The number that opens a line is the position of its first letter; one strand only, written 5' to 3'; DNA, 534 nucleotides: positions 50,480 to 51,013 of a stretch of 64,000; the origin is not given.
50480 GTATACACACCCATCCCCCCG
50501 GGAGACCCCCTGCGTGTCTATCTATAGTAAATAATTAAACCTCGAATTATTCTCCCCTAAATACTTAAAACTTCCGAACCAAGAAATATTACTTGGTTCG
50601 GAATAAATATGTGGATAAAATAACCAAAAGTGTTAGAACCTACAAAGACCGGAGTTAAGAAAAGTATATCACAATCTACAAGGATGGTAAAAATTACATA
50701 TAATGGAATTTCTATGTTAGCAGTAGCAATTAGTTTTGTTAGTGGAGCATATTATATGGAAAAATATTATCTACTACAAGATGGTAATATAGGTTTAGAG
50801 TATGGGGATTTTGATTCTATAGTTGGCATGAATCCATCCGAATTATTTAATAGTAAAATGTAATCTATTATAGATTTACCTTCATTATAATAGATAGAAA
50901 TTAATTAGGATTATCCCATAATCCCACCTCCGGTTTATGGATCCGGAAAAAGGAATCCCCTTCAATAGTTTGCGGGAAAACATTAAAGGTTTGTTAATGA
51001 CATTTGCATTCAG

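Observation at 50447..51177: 730-bp non-coding region with C-tract island (minus-strand G4 potential), a 12-bp perfect hairpin and GC-rich palindromes: candidate origin or regulatory hub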

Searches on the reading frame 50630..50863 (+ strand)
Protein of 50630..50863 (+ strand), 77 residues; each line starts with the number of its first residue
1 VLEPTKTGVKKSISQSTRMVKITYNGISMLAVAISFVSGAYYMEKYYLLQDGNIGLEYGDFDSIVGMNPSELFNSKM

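Call 8: search_protein_families(library=pfam, proteins=[window:50630-50863:+], max_evalue=0.01)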
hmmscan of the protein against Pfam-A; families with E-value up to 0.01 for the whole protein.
window:50630-50863:+ (77 aa): 0 families

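Call 41: find_related_loci(query=A3, collection=metagenome_contigs, flank=3000)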
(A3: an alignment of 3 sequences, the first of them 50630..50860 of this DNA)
Query A3 (77 aa) in metagenome_contigs; peptide patterns used: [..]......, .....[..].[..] (x = any residue, [..] = any of these).
351 stretches matched a pattern; 2 encode a relative of the query (tblastn E <= 1e-3); 2 distinct loci.
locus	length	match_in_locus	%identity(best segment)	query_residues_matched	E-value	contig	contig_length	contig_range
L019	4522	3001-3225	63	1-75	2e-31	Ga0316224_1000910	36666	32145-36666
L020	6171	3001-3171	50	16-73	7e-16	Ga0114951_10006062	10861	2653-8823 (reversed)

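Call 54: find_homologous_proteins(query=A3, max_evalue=0.001)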
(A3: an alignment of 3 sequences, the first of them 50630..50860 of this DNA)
Query A3 (3 sequences) (77 aa, profile of the alignment): 4 proteins with E <= 0.001 among 31 candidates.
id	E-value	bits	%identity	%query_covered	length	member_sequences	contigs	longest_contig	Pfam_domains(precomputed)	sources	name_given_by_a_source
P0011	1.3e-47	178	63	97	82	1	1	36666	-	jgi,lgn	-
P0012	4.5e-46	173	55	97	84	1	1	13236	-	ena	-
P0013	1.2e-40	155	100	100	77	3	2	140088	-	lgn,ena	-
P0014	2.7e-14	71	50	75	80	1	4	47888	-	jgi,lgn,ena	-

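Call 72: search_protein_families(library=phrogs, proteins=[window:50630-50860:+], max_evalue=0.01)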
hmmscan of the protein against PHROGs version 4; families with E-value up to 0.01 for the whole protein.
window:50630-50860:+ (77 aa): 0 families
